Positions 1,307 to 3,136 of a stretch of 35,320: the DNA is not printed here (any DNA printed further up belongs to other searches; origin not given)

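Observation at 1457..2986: P-loop ATPase fused to a C-terminal TIR domain: candidate compact anti-phage/abortive-infection system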

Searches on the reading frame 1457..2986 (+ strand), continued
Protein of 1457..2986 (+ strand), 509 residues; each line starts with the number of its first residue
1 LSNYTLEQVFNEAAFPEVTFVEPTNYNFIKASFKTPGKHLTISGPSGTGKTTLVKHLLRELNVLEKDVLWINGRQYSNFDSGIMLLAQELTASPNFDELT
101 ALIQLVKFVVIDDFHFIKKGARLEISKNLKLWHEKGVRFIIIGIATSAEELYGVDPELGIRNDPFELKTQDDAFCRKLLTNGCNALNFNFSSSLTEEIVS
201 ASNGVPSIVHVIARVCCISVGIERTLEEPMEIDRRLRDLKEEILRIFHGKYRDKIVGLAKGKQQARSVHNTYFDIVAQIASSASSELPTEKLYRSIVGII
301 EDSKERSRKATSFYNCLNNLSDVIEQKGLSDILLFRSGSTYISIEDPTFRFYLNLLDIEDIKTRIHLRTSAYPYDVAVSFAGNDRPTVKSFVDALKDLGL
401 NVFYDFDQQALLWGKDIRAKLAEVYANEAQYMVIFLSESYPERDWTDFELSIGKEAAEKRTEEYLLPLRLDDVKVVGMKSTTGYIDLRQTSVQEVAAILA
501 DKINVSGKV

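Call 41: find_related_loci(query=A1, collection=genome_contigs, flank=10000)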
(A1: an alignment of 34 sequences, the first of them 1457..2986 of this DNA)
Query A1 (509 aa) in genome_contigs; peptide patterns used: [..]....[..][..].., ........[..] (x = any residue, [..] = any of these).
52 stretches matched a pattern; 28 encode a relative of the query (tblastn E <= 1e-3); 28 distinct loci.
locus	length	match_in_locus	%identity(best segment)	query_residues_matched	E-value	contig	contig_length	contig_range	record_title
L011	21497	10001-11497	74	6-504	0e+0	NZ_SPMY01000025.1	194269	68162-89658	Candidatus Accumulibacter phosphatis strain SBR_S PAO7_binned_c25, whole genome shotgun sequence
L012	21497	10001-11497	73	6-504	0e+0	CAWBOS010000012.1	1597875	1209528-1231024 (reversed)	MAG: uncultured delta proteobacterium isolate MFD01299.bin.3.111 genome assembly, contig: contig_6052, whole genome shot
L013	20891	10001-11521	67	1-507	0e+0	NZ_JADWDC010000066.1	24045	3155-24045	Waterburya agarophytonicola KI4 NODE_437_length_24045_cov_443.993789, whole genome shotgun sequence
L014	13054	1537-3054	66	1-506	0e+0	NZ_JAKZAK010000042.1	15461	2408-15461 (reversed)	Marinobacter xestospongiae strain JCM 17469 contig42, whole genome shotgun sequence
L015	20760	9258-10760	65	4-504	0e+0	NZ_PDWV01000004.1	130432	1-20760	Pseudoxanthomonas mexicana strain DSM 17121 NODE_4_length_130436_cov_6.95175, whole genome shotgun sequence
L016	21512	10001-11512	63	1-503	0e+0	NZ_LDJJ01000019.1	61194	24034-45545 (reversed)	Stenotrophomonas terrae strain DSM 18941 contig_19, whole genome shotgun sequence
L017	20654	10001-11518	59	3-508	0e+0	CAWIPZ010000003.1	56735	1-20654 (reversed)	MAG: uncultured Acidobacteriaceae bacterium isolate MFD01716.bin.1.180 genome assembly, contig: contig_19515, whole geno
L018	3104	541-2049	59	1-503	0e+0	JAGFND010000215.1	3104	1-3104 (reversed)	MAG: Candidatus Methanoperedens sp. isolate Fe_173 PPOFJMJL_215, whole genome shotgun sequence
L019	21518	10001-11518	56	1-506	0e+0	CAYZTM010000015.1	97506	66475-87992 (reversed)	MAG TPA_asm: uncultured Flavipsychrobacter sp. isolate SRP263991_co5_636 genome assembly, contig: NODE_514_length_97506_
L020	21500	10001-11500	54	5-503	0e+0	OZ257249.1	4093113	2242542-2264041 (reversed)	MAG: Tagaea sp. isolate 835704f9-8dba-454c-b00a-1ace12109bd4 genome assembly, chromosome: 1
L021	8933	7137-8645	55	1-503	0e+0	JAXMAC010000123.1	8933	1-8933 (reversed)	MAG: Candidatus Brocadiaceae bacterium isolate STL-AMX1 opera.44.fa-123, whole genome shotgun sequence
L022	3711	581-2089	53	1-503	0e+0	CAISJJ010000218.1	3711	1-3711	MAG: uncultured Bacteroidales bacterium isolate Ja1_bin-1976 genome assembly, contig: bin-1976:218/547, whole genome sho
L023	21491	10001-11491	51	6-503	7e-176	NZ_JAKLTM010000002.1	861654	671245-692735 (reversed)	Ramlibacter paludis strain XY19 2, whole genome shotgun sequence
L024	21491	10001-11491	51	6-503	1e-173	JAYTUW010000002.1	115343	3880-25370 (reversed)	MAG: Sideroxydans sp. isolate GFS_5629 GFS_5629_1, whole genome shotgun sequence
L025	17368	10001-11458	52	6-492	3e-173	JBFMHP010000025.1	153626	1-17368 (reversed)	MAG: Pseudomonadota bacterium isolate MAG326 MAG326_25, whole genome shotgun sequence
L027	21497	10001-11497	51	6-503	1e-172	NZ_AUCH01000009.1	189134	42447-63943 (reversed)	Azovibrio restrictus DSM 23866 G474DRAFT_scaffold00009.9_C, whole genome shotgun sequence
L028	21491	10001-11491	50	6-503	6e-171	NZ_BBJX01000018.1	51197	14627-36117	Comamonas granuli NBRC 101663, whole genome shotgun sequence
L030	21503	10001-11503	49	1-503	1e-159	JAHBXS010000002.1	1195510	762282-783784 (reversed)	MAG: Pirellulaceae bacterium isolate ACE_PLA12 PLA12_2, whole genome shotgun sequence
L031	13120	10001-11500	47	4-504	2e-155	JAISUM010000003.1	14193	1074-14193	MAG: Candidatus Symbiothrix sp. isolate Md513_bin77 k119_926897, whole genome shotgun sequence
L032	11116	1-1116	60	136-507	2e-155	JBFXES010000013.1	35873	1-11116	MAG: Thiohalomonadaceae bacterium isolate CA_2019_TPIn_121 NODE_3658_length_35873_cov_4.554076_TPIn, whole genome shotgu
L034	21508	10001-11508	51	3-504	1e-148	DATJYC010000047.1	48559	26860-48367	MAG TPA_asm: Burkholderiales bacterium isolate SMAG_U15142 k141_3298222, whole genome shotgun sequence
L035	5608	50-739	75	275-504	1e-113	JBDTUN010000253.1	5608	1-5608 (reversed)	MAG: Acidobacteriota bacterium isolate cluster3_bin.45 NODE_79573_length_5608_cov_7.257879, whole genome shotgun sequenc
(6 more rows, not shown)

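Call 52: search_dna_similar(query=window:1457-2986:+, collection=plasmids, mode=protein, max_evalue=0.00001, max_rows=20)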
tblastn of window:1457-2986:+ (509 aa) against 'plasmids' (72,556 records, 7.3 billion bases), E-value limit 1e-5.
Records with a match: 24; places in all: 24; records where one place covers at least 80% of the query: 9.
Best place of each record, by identity: <60% 24.
By first word of the organism name: Ralstonia 5; Pseudomonas 3; Bacillus 2; Bradyrhizobium 2; Rhizobium 2; Azospirillum 1; Acetobacter 1; Curtobacterium 1; Pantoea 1; Gloeothece 1; and 5 more.
By predicted mobility (MOB-suite, as given by PLSDB): non-mobilizable 10; mobilizable 8; conjugative 6.
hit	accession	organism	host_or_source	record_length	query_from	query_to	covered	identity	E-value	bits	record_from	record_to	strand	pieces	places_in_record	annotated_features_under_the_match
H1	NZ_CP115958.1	Ralstonia pseudosolanacearum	Solanum lycopersicum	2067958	5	504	98%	26.5%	5e-39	159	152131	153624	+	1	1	none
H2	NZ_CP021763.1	Ralstonia pseudosolanacearum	Solanum lycopersicum,Tomato with ...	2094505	5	504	98%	26.5%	5e-39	159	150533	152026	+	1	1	none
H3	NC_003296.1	Ralstonia pseudosolanacearum GMI1000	-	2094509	5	504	98%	26.5%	5e-39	159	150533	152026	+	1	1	none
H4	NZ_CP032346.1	Azospirillum brasilense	soil sample,Agricultural field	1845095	6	474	92%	27.0%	3e-45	177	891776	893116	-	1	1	record has no annotation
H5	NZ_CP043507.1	Acetobacter vaccinii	cell culture,blue berry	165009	6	474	92%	26.7%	5e-41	165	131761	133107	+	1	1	TIR domain-containing protein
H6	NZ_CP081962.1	Curtobacterium sp. TC1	Medicago sativa,cell culture,seed ...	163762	1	451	89%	27.2%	4e-42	168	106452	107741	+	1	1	TIR domain-containing protein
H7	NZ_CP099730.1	Pantoea agglomerans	cell culture,Rotten Potato Tubers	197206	3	480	94%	25.2%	1e-32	140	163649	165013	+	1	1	TIR domain-containing protein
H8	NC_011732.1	Gloeothece citriformis PCC 7424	-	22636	6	449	87%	26.1%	8e-34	143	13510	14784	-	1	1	TIR domain-containing protein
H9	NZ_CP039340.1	Ralstonia pseudosolanacearum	-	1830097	6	431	84%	25.6%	9e-28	125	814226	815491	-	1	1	none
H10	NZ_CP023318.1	Priestia megaterium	Plant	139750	315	503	37%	35.8%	8e-25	116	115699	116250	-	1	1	TIR domain-containing protein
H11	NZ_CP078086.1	Bacillus tropicus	Cell culture,soil sample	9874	348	508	32%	38.2%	2e-27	124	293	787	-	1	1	none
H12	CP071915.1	Ralstonia solanacearum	Pogostemon cablin,Single strain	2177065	364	507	28%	36.7%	3e-18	96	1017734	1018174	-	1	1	TIR domain-containing protein | TatD family hydrolase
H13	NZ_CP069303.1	Shinella sp. PSBB067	monoisolate,Minnesota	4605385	46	264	43%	23.7%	9e-6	56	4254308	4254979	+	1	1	none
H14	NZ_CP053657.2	Bacillus cereus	culture,soil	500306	372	503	26%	38.3%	5e-22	107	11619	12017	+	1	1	TIR domain-containing protein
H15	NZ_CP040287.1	Nostoc sp. C057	Phaeoceros,pure culture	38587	372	503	26%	37.9%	8e-21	103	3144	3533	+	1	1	GUN4 domain-containing protein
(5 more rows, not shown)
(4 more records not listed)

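Call 53: search_dna_similar(query=window:1457-2986:+, collection=phages, mode=protein, max_evalue=0.00001, max_rows=20)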
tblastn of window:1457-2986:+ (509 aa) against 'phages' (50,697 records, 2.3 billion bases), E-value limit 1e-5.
Records with a match: 2; places in all: 2; records where one place covers at least 80% of the query: 0.
Best place of each record, by identity: <60% 2.
By first word of the organism name: Clostridioides 1; Bacteriophage 1.
By host as written in the record: Clostridioides sp. ES-S-0173-01 1; - 1.
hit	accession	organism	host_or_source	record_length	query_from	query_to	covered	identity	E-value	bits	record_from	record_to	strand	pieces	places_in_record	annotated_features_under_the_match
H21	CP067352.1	Clostridioides phage ES-S-0173-01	Clostridioides sp. ES-S-0173-01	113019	1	353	69%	21.8%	4e-8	62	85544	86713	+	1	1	record has no annotation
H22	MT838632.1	Bacteriophage sp.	human fecal samples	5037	372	504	26%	44.4%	5e-25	115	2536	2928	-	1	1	record has no annotation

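Call 54: get_annotated_region(hit=H7, flank=8000)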
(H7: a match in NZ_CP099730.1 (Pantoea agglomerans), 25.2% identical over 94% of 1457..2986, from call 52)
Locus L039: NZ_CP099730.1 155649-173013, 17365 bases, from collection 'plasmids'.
description: Pantoea agglomerans strain NBBC-01 plasmid pNBBC01-2, complete sequence
organism: Pantoea agglomerans (NCBI taxid 549)
taxonomy: Bacteria; Pseudomonadota; Gammaproteobacteria; Enterobacterales; Erwiniaceae; Pantoea; Pantoea agglomerans
host: -; source: cell culture,Rotten Potato Tubers; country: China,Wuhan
typing (MOB-suite, as given by PLSDB): mobilizable; replicon rep_cluster_807
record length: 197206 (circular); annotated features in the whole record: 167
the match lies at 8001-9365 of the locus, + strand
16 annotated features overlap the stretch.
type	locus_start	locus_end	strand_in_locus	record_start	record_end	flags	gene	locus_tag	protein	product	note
CDS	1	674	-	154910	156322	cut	-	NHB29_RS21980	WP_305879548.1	FAD-dependent oxidoreductase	-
CDS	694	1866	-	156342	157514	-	ssuD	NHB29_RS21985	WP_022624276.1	FMNH2-dependent alkanesulfonate monooxygenase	GO:0006790 - sulfur compound metabolic process [Evidence IEA]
CDS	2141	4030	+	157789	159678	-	-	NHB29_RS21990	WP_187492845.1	sigma-54-dependent Fis family transcriptional regulator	-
CDS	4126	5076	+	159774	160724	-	-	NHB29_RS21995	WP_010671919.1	sulfonate ABC transporter substrate-binding protein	-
CDS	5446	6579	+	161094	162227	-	-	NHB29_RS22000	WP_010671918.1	glutathione-independent formaldehyde dehydrogenase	-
CDS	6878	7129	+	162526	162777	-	-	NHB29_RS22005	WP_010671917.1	type II toxin-antitoxin system Phd/YefM family antitoxin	GO:0045927 - positive regulation of growth [Evidence IEA]; GO:0006355 - regulation of DNA-templated transcription ...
CDS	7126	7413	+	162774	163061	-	-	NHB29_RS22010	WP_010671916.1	type II toxin-antitoxin system RelE/ParE family toxin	GO:0030541 - plasmid partitioning [Evidence IEA]; GO:0051290 - protein heterotetramerization [Evidence IEA]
CDS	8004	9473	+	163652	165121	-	-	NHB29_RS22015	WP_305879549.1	TIR domain-containing protein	GO:0007165 - signal transduction [Evidence IEA]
CDS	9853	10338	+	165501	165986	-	-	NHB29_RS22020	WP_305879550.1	TIR domain-containing protein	-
CDS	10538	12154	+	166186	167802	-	-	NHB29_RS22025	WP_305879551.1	CBASS cGAMP-activated phospholipase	-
CDS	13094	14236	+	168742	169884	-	-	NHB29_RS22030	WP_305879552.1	toll/interleukin-1 receptor domain-containing protein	GO:0007165 - signal transduction [Evidence IEA]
CDS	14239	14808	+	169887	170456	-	-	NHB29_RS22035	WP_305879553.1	hypothetical protein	-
CDS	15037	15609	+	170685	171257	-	-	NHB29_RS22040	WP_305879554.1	TIR domain-containing protein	GO:0007165 - signal transduction [Evidence IEA]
CDS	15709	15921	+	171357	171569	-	-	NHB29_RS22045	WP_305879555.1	macro domain-containing protein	-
CDS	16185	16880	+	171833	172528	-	-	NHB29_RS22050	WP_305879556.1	haloacid dehalogenase type II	GO:0006805 - xenobiotic metabolic process [Evidence IEA]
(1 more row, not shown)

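Call 55: get_annotated_region(hit=H5, flank=8000)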
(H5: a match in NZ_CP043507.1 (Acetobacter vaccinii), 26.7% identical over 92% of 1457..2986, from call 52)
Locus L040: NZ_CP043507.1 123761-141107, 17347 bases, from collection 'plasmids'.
description: Acetobacter vaccinii strain KACC 21233 plasmid unnamed1, complete sequence
organism: Acetobacter vaccinii (NCBI taxid 2592655)
taxonomy: Bacteria; Pseudomonadota; Alphaproteobacteria; Rhodospirillales; Acetobacteraceae; Acetobacter; Acetobacter vaccinii
host: -; source: cell culture,blue berry; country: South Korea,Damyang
typing (MOB-suite, as given by PLSDB): mobilizable; relaxase MOBP
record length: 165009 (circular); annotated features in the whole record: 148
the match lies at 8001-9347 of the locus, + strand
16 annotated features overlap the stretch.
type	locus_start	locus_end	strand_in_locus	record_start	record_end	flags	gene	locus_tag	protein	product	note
CDS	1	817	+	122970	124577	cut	-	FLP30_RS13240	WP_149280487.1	hypothetical protein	-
CDS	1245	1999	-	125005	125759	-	-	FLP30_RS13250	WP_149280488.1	IS5 family transposase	-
CDS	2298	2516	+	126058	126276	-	-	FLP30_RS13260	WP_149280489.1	transposase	-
CDS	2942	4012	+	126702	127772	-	-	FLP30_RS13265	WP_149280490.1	AAA family ATPase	-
CDS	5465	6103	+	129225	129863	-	-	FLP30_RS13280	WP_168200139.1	site-specific integrase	GO:0015074 - DNA integration [Evidence IEA]; GO:0006310 - DNA recombination [Evidence IEA]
CDS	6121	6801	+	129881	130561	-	-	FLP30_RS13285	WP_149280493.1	hypothetical protein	-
CDS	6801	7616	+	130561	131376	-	-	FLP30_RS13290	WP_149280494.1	hypothetical protein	-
CDS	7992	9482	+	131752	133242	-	-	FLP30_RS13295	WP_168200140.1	TIR domain-containing protein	GO:0007165 - signal transduction [Evidence IEA]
CDS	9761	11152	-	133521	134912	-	-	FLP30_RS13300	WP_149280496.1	site-specific integrase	GO:0015074 - DNA integration [Evidence IEA]; GO:0006310 - DNA recombination [Evidence IEA]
CDS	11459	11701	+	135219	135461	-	-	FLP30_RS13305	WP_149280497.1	AbrB/MazE/SpoVT family DNA-binding domain-containing protein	-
CDS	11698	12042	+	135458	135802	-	mazF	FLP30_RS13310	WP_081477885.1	endoribonuclease MazF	-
CDS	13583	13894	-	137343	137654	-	-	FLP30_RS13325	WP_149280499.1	hypothetical protein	-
CDS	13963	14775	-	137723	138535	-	-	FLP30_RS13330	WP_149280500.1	hypothetical protein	-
CDS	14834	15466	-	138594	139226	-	-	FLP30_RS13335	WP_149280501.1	hypothetical protein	-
CDS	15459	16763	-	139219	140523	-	repC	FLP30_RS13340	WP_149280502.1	replication initiation protein RepC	-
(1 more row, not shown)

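Call 56: get_annotated_region(hit=H8, flank=8000)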
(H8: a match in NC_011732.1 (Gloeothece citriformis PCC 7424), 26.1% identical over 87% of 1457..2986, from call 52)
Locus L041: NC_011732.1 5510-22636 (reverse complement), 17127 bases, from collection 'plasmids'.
description: Gloeothece citriformis PCC 7424 plasmid pP742404, complete sequence
organism: Gloeothece citriformis PCC 7424 (NCBI taxid 65393)
taxonomy: Bacteria; Cyanobacteriota; Cyanophyceae; Chroococcales; Aphanothecaceae; Gloeothece; Gloeothece citriformis; Gloeothece citriformis PCC 7424
host: -; source: -; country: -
typing (MOB-suite, as given by PLSDB): non-mobilizable
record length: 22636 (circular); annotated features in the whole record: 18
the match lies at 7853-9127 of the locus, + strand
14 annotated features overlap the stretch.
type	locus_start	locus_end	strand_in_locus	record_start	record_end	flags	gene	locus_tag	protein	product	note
CDS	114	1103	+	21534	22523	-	-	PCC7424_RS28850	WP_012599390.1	CBASS cGAMP-activated phospholipase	-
CDS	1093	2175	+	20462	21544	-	-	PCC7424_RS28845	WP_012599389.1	nucleotide kinase domain-containing protein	-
CDS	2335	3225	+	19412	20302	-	-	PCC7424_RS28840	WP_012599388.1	nucleoside triphosphate pyrophosphohydrolase family protein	-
CDS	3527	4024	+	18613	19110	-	-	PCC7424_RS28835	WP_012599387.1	TIR domain-containing protein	-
CDS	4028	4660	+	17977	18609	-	-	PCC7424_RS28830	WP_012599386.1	hypothetical protein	-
CDS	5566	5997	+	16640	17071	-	-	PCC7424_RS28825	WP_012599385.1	VWA domain-containing protein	-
CDS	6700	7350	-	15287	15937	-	-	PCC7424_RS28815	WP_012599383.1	hypothetical protein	-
CDS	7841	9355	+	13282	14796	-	-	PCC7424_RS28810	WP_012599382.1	TIR domain-containing protein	GO:0007165 - signal transduction [Evidence IEA]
CDS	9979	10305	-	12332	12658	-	-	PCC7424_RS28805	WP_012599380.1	hypothetical protein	-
CDS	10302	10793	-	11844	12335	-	-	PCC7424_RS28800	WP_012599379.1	papain-like cysteine protease family protein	-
CDS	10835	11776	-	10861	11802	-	-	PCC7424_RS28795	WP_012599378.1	site-specific integrase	GO:0015074 - DNA integration [Evidence IEA]; GO:0006310 - DNA recombination [Evidence IEA]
CDS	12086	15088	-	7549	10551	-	-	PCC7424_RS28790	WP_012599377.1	DUF5906 domain-containing protein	-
CDS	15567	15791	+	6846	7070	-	-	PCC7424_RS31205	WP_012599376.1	hypothetical protein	-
CDS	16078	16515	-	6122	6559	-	-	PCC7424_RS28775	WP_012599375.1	hypothetical protein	-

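Call 58: search_protein_families(library=padloc, alignment_id=A3, max_evalue=1e-8)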
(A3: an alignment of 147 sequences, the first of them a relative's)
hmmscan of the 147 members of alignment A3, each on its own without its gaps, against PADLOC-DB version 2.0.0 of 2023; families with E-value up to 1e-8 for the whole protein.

A. member 1, L011:6721-7131:+ (137 aa): 0 families

B. families by the number of members that match (of 147 scanned): 202 families (the first 25 are shown)
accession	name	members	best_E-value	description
PDLC02422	PprDinG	1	1.3e-288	-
PDLC00659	HmaA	1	1.5e-150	SNF2 helicase / DEAD-box helicase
PDLC00661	HmaB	1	7.1e-112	DNA-adenine methylase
PDLC02426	PprPIWI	1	3.1e-108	-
PDLC00660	HmaB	1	4.1e-104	DNA-adenine methylase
PDLC02620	DrmD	1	7e-101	DrmD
PDLC02500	BrxHI|BrxHII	1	4.9e-91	BrxHI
PDLC02621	DrmD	1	1.2e-90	DrmD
PDLC02504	BrxHI|BrxHII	1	6.3e-75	BrxHII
PDLC04932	PDC-S15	1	5.9e-70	-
PDLC02572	DrmA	1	1.5e-62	DrmA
PDLC02429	RNaseH_pPIWI_RE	1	1e-60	-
PDLC01136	RT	1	6.3e-60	RT (reverse transcriptase)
PDLC00194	HamB1|HamB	1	8.8e-57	DEAD-box helicase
PDLC02632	DrmD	1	5.3e-54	DrmD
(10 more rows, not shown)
